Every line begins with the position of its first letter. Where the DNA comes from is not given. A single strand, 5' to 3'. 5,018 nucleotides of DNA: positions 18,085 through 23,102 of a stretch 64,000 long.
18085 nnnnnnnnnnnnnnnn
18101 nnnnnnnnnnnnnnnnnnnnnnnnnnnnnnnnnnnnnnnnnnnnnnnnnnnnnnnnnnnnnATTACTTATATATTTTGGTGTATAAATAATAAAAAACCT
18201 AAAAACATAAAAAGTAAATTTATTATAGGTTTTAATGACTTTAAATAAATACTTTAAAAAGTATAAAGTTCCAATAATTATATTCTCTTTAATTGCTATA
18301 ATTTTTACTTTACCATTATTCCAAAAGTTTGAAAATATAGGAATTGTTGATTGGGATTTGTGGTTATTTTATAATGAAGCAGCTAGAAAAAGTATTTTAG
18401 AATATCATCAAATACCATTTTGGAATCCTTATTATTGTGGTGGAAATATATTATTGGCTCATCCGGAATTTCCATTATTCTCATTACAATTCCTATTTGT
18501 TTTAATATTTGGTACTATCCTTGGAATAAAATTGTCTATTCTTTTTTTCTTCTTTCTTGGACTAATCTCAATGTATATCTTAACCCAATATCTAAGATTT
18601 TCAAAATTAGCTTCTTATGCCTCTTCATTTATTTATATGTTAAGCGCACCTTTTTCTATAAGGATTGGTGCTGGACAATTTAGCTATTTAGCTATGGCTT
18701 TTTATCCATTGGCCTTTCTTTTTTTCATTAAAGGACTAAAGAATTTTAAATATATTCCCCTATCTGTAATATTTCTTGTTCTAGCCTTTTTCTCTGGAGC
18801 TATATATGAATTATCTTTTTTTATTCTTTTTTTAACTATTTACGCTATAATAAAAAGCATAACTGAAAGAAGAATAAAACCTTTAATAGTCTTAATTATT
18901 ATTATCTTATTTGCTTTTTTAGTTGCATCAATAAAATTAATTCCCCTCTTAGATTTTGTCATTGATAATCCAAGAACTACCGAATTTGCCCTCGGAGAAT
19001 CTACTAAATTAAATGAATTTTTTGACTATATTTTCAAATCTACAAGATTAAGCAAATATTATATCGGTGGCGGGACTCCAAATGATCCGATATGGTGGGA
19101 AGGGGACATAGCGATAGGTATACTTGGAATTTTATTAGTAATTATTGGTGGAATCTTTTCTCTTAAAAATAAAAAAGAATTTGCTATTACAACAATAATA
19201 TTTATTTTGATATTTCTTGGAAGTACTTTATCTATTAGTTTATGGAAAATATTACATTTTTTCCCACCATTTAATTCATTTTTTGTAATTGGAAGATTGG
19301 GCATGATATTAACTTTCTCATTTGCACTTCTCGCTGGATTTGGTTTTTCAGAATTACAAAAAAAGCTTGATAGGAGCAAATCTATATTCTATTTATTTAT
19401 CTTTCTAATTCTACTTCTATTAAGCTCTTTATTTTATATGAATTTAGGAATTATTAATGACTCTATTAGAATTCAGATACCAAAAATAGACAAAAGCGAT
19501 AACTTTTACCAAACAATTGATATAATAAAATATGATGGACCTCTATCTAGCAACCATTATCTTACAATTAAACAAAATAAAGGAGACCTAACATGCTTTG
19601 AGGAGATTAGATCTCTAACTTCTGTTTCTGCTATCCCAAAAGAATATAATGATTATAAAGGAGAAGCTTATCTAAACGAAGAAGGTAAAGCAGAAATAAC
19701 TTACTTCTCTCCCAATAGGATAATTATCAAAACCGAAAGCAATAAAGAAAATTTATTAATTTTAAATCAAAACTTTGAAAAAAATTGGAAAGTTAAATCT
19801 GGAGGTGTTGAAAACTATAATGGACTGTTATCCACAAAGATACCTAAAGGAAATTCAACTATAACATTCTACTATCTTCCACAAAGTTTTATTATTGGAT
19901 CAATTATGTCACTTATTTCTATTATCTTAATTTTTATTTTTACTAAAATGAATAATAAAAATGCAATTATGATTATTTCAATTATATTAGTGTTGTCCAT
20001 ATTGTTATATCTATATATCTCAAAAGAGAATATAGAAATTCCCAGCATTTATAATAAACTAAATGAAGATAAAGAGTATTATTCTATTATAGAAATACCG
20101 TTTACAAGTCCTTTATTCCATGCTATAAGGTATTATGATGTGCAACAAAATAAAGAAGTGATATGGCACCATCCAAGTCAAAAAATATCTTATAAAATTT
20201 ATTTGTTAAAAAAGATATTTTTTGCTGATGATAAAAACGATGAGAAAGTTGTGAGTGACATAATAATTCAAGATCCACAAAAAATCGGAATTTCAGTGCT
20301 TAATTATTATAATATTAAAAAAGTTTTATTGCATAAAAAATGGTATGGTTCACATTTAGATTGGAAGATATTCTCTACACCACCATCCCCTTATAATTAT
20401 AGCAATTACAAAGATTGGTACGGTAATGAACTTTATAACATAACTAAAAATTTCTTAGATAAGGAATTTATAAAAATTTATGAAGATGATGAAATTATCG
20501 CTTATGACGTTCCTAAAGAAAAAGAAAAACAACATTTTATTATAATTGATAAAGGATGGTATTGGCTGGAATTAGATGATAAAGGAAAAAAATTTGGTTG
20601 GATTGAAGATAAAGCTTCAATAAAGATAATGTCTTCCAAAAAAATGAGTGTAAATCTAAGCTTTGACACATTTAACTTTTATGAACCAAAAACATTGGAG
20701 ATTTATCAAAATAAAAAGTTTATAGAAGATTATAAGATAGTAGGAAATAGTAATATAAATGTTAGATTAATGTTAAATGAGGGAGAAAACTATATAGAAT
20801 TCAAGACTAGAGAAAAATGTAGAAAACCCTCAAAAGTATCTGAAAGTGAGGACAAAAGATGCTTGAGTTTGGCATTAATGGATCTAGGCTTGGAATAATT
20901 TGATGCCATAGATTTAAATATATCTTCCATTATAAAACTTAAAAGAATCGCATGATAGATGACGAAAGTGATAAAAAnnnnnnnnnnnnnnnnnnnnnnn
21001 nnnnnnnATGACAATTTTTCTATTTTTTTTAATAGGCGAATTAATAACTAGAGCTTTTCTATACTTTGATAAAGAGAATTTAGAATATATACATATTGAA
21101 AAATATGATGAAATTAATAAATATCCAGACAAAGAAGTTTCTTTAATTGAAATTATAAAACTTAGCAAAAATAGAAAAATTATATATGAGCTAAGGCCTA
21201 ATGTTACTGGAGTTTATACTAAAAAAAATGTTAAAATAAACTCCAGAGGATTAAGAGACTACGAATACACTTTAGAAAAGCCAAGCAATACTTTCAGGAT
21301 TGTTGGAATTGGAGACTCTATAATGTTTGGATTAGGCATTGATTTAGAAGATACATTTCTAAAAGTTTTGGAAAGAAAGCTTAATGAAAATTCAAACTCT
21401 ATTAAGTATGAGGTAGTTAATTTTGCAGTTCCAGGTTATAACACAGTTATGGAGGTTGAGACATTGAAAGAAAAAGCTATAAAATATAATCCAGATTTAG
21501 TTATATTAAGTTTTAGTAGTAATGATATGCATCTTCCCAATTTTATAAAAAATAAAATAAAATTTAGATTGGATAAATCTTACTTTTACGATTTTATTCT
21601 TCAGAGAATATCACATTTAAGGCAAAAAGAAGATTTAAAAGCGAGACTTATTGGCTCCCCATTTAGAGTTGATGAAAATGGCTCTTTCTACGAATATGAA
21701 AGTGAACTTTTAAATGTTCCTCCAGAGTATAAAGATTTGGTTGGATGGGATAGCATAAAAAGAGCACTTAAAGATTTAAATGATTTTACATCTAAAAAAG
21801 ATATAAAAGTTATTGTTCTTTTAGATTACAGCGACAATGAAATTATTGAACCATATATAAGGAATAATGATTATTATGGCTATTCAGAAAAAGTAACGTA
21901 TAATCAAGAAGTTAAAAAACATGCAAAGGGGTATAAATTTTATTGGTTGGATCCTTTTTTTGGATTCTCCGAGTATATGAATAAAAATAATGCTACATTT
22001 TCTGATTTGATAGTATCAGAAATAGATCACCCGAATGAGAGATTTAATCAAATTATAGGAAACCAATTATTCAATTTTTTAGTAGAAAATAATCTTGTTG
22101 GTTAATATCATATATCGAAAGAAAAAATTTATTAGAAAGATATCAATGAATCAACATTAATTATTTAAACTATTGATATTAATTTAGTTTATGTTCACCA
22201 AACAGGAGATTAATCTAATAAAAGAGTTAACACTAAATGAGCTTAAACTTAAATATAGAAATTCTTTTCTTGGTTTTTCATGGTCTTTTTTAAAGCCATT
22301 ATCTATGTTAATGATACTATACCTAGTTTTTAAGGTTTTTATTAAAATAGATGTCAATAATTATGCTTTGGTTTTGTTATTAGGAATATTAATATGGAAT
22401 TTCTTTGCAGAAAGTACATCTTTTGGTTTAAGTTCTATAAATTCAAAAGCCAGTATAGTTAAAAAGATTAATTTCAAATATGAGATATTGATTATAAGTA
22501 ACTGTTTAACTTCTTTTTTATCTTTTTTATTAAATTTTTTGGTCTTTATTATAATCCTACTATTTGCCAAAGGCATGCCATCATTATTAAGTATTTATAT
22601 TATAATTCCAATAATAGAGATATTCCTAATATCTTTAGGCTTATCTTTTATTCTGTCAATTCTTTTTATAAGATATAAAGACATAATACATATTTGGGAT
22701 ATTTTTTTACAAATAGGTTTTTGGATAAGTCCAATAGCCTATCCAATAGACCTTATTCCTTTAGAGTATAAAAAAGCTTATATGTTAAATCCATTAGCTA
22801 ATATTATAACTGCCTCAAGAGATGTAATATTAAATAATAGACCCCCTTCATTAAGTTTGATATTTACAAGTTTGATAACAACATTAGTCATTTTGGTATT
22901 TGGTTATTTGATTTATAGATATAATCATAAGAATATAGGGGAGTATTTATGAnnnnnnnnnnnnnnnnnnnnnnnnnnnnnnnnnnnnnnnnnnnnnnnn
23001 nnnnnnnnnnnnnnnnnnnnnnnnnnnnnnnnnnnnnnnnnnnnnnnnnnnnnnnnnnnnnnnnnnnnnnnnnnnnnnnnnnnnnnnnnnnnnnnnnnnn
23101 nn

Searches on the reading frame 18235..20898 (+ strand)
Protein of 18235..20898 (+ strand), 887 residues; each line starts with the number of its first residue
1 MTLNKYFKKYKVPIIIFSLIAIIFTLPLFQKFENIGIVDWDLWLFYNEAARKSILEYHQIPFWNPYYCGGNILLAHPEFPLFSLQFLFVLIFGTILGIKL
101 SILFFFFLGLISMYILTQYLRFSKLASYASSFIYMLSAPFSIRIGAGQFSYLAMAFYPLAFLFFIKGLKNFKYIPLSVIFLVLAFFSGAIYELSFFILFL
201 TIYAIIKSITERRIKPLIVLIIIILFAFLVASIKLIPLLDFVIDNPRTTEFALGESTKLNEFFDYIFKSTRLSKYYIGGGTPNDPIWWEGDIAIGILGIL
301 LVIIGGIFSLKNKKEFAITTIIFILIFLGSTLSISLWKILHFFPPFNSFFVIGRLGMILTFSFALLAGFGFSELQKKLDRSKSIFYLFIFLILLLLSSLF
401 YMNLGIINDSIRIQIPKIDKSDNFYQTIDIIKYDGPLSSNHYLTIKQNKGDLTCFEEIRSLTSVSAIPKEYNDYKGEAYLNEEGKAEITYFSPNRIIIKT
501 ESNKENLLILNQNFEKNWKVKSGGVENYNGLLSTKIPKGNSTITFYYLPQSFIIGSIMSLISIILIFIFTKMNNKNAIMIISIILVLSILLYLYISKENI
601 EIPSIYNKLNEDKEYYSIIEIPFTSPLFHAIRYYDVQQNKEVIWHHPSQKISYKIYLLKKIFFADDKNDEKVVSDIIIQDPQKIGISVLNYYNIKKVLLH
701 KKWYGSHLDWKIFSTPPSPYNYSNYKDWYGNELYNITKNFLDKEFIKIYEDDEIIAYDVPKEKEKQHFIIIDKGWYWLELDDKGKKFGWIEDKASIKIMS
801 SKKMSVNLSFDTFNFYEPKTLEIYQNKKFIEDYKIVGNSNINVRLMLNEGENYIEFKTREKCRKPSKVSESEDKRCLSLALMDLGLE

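Call 6: search_protein_families(library=pfam, proteins=[window:18235-20898:+], max_evalue=0.001)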
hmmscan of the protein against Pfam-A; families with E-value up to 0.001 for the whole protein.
window:18235-20898:+ (887 aa): 1 family
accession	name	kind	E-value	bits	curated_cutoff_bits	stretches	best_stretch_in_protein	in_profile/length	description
PF09586.16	YfhO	-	3.4e-06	26.2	28.5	1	471-559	741-835/835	Bacterial membrane protein YfhO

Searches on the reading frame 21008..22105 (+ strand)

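Call 27: search_protein_families(library=pfam, proteins=[window:21008-22105:+], max_evalue=0.00001)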
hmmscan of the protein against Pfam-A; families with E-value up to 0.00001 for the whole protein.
window:21008-22105:+ (365 aa): 1 family
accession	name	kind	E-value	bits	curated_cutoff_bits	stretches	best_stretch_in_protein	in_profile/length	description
PF13472.12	Lipase_GDSL_2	-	4.8e-12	47.2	32.9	1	101-348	2-177/178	GDSL-like Lipase/Acylhydrolase family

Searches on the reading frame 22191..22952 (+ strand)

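Call 27: search_protein_families(library=pfam, proteins=[window:22191-22952:+], max_evalue=0.00001)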
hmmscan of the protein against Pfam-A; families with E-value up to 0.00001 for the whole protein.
window:22191-22952:+ (253 aa): 1 family
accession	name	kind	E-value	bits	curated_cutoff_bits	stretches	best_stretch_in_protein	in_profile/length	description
PF01061.29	ABC2_membrane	-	2e-14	54.1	26.9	1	10-213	3-210/211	ABC-2 type transporter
